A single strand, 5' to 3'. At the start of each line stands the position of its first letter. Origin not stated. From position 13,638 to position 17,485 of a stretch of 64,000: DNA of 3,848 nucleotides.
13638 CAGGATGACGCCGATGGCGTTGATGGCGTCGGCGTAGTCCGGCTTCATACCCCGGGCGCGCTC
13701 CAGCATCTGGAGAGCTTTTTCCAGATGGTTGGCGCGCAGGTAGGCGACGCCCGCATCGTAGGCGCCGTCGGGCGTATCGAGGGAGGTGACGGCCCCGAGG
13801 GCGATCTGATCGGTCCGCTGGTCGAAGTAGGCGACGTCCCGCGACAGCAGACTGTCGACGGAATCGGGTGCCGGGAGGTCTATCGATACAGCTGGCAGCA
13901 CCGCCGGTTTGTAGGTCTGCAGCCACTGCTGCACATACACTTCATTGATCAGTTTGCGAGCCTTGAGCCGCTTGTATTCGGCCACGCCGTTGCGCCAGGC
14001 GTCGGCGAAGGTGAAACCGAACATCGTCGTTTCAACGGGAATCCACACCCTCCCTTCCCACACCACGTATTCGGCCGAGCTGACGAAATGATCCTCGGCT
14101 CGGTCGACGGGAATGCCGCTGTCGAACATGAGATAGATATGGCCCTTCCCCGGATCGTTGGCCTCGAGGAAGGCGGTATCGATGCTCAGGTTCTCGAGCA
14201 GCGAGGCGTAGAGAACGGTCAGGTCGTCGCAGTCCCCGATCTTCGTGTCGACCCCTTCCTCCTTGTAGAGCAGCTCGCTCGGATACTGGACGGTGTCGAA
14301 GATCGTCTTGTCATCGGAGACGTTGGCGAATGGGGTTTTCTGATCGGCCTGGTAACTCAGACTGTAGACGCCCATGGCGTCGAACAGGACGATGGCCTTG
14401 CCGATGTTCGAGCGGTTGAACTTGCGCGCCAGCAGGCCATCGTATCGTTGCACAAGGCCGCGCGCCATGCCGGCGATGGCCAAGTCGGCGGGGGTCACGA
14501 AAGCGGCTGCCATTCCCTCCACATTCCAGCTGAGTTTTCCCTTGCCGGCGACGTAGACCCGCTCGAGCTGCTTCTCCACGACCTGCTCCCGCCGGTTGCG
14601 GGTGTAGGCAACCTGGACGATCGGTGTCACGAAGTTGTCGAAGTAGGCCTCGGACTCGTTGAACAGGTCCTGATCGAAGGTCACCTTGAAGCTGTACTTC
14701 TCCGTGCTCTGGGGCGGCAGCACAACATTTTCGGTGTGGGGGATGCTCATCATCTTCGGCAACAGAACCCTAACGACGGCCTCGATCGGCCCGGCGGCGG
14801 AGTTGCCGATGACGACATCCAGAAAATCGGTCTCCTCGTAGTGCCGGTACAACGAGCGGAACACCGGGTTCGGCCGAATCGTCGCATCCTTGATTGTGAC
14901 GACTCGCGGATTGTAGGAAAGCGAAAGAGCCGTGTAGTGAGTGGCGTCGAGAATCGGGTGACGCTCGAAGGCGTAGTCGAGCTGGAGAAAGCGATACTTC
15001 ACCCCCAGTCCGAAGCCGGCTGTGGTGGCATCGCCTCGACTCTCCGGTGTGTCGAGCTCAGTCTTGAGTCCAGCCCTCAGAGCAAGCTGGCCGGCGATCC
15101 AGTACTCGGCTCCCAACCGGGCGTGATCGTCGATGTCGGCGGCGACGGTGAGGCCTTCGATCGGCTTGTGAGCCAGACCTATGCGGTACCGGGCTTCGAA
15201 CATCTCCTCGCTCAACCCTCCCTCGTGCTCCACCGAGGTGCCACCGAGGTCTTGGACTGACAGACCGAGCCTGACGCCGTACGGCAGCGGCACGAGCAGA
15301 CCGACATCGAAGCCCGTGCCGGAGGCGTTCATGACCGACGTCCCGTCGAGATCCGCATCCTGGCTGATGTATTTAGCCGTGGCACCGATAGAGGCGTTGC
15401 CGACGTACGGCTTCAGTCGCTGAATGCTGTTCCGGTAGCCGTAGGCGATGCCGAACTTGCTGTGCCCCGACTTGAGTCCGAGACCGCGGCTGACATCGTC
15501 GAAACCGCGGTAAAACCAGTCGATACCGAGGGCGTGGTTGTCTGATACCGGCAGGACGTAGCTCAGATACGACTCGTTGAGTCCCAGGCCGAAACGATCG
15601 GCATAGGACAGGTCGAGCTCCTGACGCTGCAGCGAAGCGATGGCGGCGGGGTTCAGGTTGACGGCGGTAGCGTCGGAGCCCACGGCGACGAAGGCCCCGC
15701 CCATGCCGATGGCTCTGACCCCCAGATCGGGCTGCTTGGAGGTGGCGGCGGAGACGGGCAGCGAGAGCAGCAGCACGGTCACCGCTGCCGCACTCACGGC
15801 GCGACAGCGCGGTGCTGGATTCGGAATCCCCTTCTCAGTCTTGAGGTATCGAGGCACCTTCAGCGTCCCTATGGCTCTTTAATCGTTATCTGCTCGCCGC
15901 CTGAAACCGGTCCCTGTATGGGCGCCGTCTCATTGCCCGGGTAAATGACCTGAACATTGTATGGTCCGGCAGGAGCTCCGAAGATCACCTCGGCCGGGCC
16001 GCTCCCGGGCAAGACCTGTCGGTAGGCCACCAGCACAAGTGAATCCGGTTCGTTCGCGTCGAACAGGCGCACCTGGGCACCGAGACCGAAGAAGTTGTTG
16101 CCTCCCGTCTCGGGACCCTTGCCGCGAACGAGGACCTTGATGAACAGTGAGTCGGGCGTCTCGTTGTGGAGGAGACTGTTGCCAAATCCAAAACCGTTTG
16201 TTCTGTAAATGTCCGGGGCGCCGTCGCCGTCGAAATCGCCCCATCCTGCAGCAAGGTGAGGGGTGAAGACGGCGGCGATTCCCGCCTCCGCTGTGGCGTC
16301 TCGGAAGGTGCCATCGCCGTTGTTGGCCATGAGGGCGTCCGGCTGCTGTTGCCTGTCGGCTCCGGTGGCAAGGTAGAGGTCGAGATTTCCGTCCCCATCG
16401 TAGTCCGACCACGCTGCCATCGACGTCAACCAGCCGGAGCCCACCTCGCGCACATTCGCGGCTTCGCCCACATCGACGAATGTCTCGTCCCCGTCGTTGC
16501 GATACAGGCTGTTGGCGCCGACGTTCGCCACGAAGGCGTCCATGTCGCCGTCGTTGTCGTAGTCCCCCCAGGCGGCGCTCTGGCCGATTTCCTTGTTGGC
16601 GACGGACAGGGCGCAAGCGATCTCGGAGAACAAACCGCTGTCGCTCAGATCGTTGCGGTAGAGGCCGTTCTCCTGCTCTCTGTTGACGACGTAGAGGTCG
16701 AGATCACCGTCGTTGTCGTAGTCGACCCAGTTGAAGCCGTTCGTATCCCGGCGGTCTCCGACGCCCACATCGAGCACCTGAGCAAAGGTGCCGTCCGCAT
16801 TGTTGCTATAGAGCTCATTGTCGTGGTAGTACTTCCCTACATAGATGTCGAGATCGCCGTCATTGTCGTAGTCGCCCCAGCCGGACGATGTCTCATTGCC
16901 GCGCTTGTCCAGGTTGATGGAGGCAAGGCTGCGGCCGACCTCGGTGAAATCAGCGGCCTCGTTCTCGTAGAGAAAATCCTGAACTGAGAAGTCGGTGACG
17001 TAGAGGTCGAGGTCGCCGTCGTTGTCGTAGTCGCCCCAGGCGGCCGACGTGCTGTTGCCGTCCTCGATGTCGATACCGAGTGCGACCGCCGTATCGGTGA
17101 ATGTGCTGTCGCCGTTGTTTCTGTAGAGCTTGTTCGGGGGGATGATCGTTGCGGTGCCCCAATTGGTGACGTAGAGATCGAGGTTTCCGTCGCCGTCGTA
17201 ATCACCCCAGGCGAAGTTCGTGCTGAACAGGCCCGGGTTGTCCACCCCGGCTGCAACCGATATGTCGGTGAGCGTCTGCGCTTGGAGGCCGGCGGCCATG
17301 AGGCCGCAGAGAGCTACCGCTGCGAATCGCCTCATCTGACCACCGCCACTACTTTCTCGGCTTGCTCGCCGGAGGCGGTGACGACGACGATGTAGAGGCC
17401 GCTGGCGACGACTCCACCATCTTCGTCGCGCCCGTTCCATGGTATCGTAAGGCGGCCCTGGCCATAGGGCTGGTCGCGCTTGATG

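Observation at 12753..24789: NusG-paralog-led ~12 kb surface-protein operon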

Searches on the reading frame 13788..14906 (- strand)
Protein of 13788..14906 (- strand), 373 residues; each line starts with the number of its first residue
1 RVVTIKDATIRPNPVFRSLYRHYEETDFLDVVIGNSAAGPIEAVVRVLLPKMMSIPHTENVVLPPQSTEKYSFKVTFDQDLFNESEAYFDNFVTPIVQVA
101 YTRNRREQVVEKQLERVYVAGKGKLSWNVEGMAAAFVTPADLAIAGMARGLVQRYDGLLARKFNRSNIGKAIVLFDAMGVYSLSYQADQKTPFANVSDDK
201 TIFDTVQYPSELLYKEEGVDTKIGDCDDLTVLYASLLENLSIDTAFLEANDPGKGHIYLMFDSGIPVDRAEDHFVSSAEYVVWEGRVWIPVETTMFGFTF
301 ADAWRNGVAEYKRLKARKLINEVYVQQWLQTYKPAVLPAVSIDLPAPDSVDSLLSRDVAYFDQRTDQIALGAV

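Call 35: predict_structure(alignment_id=A2)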
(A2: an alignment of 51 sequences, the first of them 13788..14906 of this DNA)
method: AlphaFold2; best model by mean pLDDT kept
length: 373 residues; sequences in the alignment: 51
mean_pLDDT: 94.4   pTM: 0.92
mean pLDDT of the five models: 94.4, 94.0, 93.6, 92.4, 92.3
residues with pLDDT >= 90: 325; 70-90: 45; 50-70: 2; < 50: 1
segments of 3 or more residues with pLDDT < 50: none
pLDDT, mean of each block of 10 residues (from residue 1): 94 95 95 97 97 96 97 95 96 97 93 97 95 97 97 96 95 95 91 92 95 89 95 98 98 96 96 92 97 95 97 97 97 93 87 90 85 57
secondary structure, 60 per line:
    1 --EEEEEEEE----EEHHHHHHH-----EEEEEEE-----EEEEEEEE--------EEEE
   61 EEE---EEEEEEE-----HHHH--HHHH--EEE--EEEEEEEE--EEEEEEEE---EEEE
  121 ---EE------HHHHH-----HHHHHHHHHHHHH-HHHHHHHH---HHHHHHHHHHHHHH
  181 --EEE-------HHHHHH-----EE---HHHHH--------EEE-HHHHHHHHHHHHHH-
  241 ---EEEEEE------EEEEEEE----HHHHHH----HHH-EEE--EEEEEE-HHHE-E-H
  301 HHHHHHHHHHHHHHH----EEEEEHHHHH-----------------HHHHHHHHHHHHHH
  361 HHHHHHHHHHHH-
elements in order: E3-10 H17-23 E29-35 E41-48 E57-63 E67-73 H79-82 H85-88 E91-93 E96-103 E106-113 E117-120 H132-136 H142-154 H156-163 H167-180 E183-185 H193-198 H209-213 E222-224 H226-239 E244-249 E256-262 H267-272 E281-283 E286-291 H300-315 E320-324 H325-329 H347-372

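Call 37: fold_search(model_id=the predicted structure, library=pdb)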
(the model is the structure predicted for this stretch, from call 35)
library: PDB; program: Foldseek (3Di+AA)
matches with E <= 10: 1411; with E <= 0.001: 8
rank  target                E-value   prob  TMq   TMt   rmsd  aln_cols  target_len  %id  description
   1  9u61_D                2.9e-04  0.96  0.21  0.09  21.2       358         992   13  CP/MBL pathways C3 convertase C4b2a and C3 complex (released 2026-01-14)
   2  9u62_D                3.3e-04  1.00  0.21  0.09  16.6       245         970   15  AP pathways C3 convertase C3bBbP and C3 complex (released 2026-01-14)
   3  7zgj_B                3.3e-04  1.00  0.20  0.09  16.6       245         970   12  Trypanosoma brucei gambiense ISG65 in complex with human complement component C3 (released 2023-04-05)
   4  5ucb_B                4.4e-04  1.00  0.20  0.42  13.2       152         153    9  Structure of antigen-Fab complex with engineered switch residue region. (released 2017-12-27)
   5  7vcq_D                6.6e-04  1.00  0.22  0.45   4.4       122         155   13  structure of viral protein BKRF4 in complex with H3.3-H4-ASF1 (released 2022-08-03)
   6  4rrp_N                6.6e-04  0.99  0.19  0.40  13.8       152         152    9  Crystal Structure of the Fab complexed with antigen Asf1p, Northeast Structural Genomics Consortium (NESG) Target PdR1 (released 2014-12-31)
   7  2q3z_A                9.4e-04  0.93  0.25  0.16  15.6       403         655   10  Transglutaminase 2 undergoes large conformational change upon activation (released 2007-10-23)
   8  1ex0_A                1.0e-03  1.00  0.21  0.12   5.1       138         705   14  HUMAN FACTOR XIII, MUTANT W279F ZYMOGEN (released 2003-12-23)
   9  7p4l_A                1.1e-03  1.00  0.23  0.18   8.0       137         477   12  Crystal structure of the trimeric ectodomain of archaeal Fusexin1 (Fsx1) (released 2022-07-13)
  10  6az2_D                1.1e-03  1.00  0.21  0.47   7.7       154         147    9  Crystal structure of Asf1-Fab 12E complex (released 2018-01-10)
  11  8b7d                  1.1e-03  1.00  0.17  0.36   7.4       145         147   11  Luminal domain of TMEM106B (released 2023-07-19)
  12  8cem_B                1.1e-03  0.95  0.21  0.09  19.3       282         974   11  Structure of bovine native C3, re-refinement (released 2023-04-05)
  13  9bc2_A                1.1e-03  0.91  0.26  0.16  15.5       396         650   10  Transglutaminase 2 - Open State (released 2024-07-03)
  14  1ex0_B                1.2e-03  1.00  0.22  0.13   4.9       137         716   16  HUMAN FACTOR XIII, MUTANT W279F ZYMOGEN (released 2003-12-23)
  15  7p4l_C                1.3e-03  1.00  0.23  0.18   8.1       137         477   12  Crystal structure of the trimeric ectodomain of archaeal Fusexin1 (Fsx1) (released 2022-07-13)
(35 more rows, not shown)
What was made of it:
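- On Transglutaminase-like (papain-fold) cysteine enzyme superfamily: The longer model matches TG2 and factor XIII at E~1e-3; the TG2 alignments span ~400 columns, both the sandwich and the core (call 37).
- Tried and rejected: The N-terminal beta-sandwich dominated the results (complement C3, ASF1; call 37).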

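Call 90: search_protein_representatives(protein=window:13788-14906:-)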
Query: 373 residues. Proteins with E-value up to 0.001 (for the whole library): 1925; up to 1e-10: 1555; up to 1e-30: 212. The best 150 are listed.
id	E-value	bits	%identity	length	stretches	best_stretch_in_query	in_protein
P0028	2.0e-195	665.4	77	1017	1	1-372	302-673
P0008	4.6e-188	641.2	75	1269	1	1-372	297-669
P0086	1.3e-158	544.3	65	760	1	1-371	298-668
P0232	8.9e-120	416.6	51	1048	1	2-371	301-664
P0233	1.1e-116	406.5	75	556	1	1-249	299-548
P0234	8.2e-111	387.1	70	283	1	3-255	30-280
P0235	7.7e-90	318.1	42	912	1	2-369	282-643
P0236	3.8e-87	309.3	44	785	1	3-345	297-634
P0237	6.4e-80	285.5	41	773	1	2-365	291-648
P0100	1.6e-75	271.1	40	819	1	3-367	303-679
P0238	1.4e-62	228.4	84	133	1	216-339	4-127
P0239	8.8e-51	189.6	39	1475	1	13-349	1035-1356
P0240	1.8e-49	185.3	41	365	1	121-368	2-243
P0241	2.4e-48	181.6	36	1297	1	4-350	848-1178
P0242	3.8e-48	181.0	36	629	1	9-359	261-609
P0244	6.3e-47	177.0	35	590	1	8-350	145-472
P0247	5.8e-46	173.8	34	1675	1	2-359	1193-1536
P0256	1.5e-43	165.8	33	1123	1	4-365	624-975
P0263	7.0e-42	160.4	35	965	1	3-349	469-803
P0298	2.0e-37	145.7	30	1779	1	5-355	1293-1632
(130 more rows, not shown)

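Call 91: search_protein_families(library=ncbifam, proteins=[P0239, P0247, P0241, P0256, P0298, P0244, P0263], max_evalue=0.00001)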
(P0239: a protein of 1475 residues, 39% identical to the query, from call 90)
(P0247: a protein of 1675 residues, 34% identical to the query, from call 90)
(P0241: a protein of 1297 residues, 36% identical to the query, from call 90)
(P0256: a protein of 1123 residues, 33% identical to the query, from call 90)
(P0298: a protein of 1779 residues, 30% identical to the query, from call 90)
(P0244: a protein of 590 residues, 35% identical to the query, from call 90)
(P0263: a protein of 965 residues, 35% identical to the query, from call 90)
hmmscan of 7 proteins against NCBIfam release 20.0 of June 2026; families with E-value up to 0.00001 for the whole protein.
P0239 (1475 aa): 1 family
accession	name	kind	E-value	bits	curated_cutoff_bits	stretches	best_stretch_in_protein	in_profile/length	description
NF052228.1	T9SS_PorZ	equivalog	5.1e-27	94.7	260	1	679-833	481-662/757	type IX secretion system anionic LPS delivery protein PorZ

P0247 (1675 aa): 33 families (the best 25 are shown)
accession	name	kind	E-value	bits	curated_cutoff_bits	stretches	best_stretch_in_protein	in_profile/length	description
NF035926.1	scyF_NHL_VPEP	equivalog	1.6e-119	399.4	350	6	45-177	154-287/376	scytonemin biosynthesis PEP-CTERM protein ScyF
TIGR02917.1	PEP_TPR_lipo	equivalog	1.4e-60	205.2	312.2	3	837-1183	268-616/899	XrtA/PEP-CTERM system TPR-repeat protein PrsT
NF040959.1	MamA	equivalog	7.8e-56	188.8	200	4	983-1129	54-201/204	magnetosome protein MamA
TIGR02552.1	LcrH_SycD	equivalog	6.9e-45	152.1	104.8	1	1577-1661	34-118/136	SycD/LcrH family type III secretion system chaperone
TIGR02521.1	type_IV_pilW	equivalog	1.3e-35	123.1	154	3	1033-1183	31-184/234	type IV pilus biogenesis/stability protein PilW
NF033762.1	social_mot_Tgl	equivalog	9.6e-26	90.6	225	2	1526-1661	30-168/252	social motility TPR repeat lipoprotein Tgl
NF033758.1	gliding_GltE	equivalog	1.6e-25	90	225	1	1027-1145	216-332/411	adventurous gliding motility TPR repeat lipoprotein GltE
TIGR00540.1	TPR_hemY_coli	hypoth_equivalog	4.1e-22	78.5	142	1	976-1091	268-383/385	heme biosynthesis-associated TPR protein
NF008391.2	PRK11189.1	equivalog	9e-22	77.9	250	0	1531-1654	41-158/297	lipoprotein NlpI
NF052415.1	T3SS_chap_SctY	equivalog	1.4e-21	77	70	0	869-957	11-102/106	type III secretion apparatus assembly chaperone SctY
TIGR00990.1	3a0801s09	subfamily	1.2e-20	73.7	757.25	1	982-1167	347-540/615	mitochondrial import receptor subunit TOM70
NF033920.0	C39_PA2778_fam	equivalog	4.6e-20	72.1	150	0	1007-1095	164-252/255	PA2778 family cysteine peptidase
TIGR02795.1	tol_pal_ybgF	equivalog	4.1e-17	62.9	90.1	0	1008-1094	11-103/119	tol-pal system protein YbgF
NF047371.1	FlcA_CTERM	equivalog_domain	1.5e-16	60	300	0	1010-1099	448-539/646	periplasmic flagellar collar protein FlcA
NF008757.0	PRK11788.1-5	equivalog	7.2e-16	58.3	363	0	1038-1158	42-164/388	lipopolysaccharide assembly protein LapB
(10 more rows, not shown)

P0241 (1297 aa): 2 families
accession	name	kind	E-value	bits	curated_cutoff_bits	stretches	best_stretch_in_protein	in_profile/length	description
NF052228.1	T9SS_PorZ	equivalog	2.1e-13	49.6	260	0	477-558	466-553/757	type IX secretion system anionic LPS delivery protein PorZ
NF058533.1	antiphage_ProA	equivalog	1e-10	39.7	1500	1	872-1167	14-314/1903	anti-phage protein ProA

P0256 (1123 aa): 2 families
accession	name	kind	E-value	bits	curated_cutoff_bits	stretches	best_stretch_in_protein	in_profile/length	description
NF058533.1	antiphage_ProA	equivalog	3.6e-11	41.3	1500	1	649-924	13-290/1903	anti-phage protein ProA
TIGR02917.1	PEP_TPR_lipo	equivalog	5.8e-08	31.1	312.2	0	1001-1106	441-543/899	XrtA/PEP-CTERM system TPR-repeat protein PrsT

P0298 (1779 aa): 2 families
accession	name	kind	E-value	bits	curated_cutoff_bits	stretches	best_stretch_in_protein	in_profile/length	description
NF052228.1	T9SS_PorZ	equivalog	3.1e-29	102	260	1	1052-1186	518-667/757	type IX secretion system anionic LPS delivery protein PorZ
NF058533.1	antiphage_ProA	equivalog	2.3e-10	38.6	1500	1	1353-1535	52-234/1903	anti-phage protein ProA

P0244 (590 aa): 3 families
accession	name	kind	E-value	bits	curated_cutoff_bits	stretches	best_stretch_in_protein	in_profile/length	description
NF058533.1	antiphage_ProA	equivalog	2.2e-08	32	1500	1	266-454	116-307/1903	anti-phage protein ProA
TIGR02917.1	PEP_TPR_lipo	equivalog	4.1e-06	25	312.2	1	500-578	321-400/899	XrtA/PEP-CTERM system TPR-repeat protein PrsT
NF040959.1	MamA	equivalog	8.7e-06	25.3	200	0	501-577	98-175/204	magnetosome protein MamA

P0263 (965 aa): 6 families
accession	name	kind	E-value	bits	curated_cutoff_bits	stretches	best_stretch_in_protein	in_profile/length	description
NF058533.1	antiphage_ProA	equivalog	2.2e-14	51.9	1500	1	489-776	5-297/1903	anti-phage protein ProA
TIGR02917.1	PEP_TPR_lipo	equivalog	1.1e-08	33.5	312.2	0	316-390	19-93/899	XrtA/PEP-CTERM system TPR-repeat protein PrsT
NF040959.1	MamA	equivalog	2.5e-08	33.6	200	0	314-389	66-141/204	magnetosome protein MamA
NF047371.1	FlcA_CTERM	equivalog_domain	9.3e-07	27.7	300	1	840-932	443-535/646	periplasmic flagellar collar protein FlcA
NF033920.0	C39_PA2778_fam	equivalog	3e-06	26.9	150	1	848-932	169-252/255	PA2778 family cysteine peptidase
TIGR02552.1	LcrH_SycD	equivalog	3.4e-06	26.8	104.8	0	847-940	30-122/136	SycD/LcrH family type III secretion system chaperone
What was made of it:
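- The same beta-sandwich-plus-TG module is fused to TPRs and to NHL-type (ScyF-like) propeller or PorZ-like segments in other proteins (calls 90, 91).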

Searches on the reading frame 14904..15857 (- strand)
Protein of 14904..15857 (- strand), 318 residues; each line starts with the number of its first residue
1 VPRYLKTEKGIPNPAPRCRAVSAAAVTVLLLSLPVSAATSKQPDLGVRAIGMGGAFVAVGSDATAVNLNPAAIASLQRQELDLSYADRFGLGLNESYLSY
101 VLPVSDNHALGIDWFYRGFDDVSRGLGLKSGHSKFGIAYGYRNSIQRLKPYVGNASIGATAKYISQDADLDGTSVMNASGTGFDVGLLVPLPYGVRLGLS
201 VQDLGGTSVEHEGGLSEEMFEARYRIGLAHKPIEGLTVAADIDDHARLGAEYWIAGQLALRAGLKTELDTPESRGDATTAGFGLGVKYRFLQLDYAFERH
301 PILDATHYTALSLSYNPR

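Call 81: search_protein_families(library=pfam, proteins=[window:14904-15857:-], max_evalue=1)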
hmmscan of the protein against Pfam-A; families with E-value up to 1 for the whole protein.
window:14904-15857:- (318 aa): 4 families
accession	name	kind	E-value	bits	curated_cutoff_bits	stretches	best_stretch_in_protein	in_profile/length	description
PF13505.12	OMP_b-brl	-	0.00042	21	28.7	1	158-290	23-140/175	Outer membrane protein beta-barrel domain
PF03349.22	Toluene_X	-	0.019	13.9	29.7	1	45-84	18-58/421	Outer membrane protein transport protein (OMPP1/FadL/TodX)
PF03687.19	UPF0164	-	0.023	14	21.4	1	46-90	49-93/325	Uncharacterised protein family (UPF0164)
PF18990.6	DUF5723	-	0.097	12.8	26.8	1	166-292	199-312/376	Family of unknown function (DUF5723)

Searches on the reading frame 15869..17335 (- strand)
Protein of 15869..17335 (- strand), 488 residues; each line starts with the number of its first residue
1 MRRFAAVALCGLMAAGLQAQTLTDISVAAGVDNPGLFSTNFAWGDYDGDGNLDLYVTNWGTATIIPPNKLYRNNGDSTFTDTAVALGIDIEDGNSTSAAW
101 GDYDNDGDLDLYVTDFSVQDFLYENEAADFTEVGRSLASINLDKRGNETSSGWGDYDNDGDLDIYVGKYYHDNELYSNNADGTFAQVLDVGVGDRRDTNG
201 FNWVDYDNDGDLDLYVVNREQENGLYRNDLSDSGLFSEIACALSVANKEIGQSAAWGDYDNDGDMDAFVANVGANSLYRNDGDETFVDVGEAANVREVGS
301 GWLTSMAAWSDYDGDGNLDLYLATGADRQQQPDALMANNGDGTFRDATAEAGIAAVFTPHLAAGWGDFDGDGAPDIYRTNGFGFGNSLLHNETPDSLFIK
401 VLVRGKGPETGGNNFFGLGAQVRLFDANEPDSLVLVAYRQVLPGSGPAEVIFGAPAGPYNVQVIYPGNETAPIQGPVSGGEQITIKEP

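Call 4: search_protein_families(library=pfam, proteins=[window:15869-17335:-], max_evalue=0.01)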
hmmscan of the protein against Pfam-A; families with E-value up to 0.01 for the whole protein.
window:15869-17335:- (488 aa): 2 families
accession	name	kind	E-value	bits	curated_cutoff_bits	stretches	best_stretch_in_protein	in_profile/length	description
PF13517.12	FG-GAP_3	-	9.3e-51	170.7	26.9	7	45-113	1-61/61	FG-GAP-like repeat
PF01839.29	FG-GAP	-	3.1e-11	43.3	22.1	0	150-180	4-30/37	FG-GAP repeat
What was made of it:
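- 15869..17335 (-): CRTAC1-like 7-blade FG-GAP propeller protein with a signal peptide and a short C-terminal beta-rich region; no sorting tail. It is translationally coupled to the giant gene (ATGA overlap). Pfam FG-GAP_3 170.7 bits in 7 stretches (call 4).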

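Call 5: search_protein_families(library=ncbifam, proteins=[window:15869-17335:-], max_evalue=0.01)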
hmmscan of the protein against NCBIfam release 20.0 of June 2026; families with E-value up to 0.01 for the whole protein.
window:15869-17335:- (488 aa): 0 families

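Call 83: search_solved_structures(query=window:15869-17335:-, max_evalue=0.001)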
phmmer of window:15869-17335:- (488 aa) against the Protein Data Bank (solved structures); distinct sequences matched with E-value up to 0.001: 1.
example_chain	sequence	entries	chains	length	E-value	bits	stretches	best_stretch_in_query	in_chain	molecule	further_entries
9etn_A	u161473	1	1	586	2.8e-08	36.2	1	45-340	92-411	Cartilage acidic protein 1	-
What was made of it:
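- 15869..17335 (-): PDB CRTAC1 9etn_A E 2.8e-8 (call 83).
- Checked: Its only PDB sequence match is CRTAC1 (E 2.8e-8, call 83).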
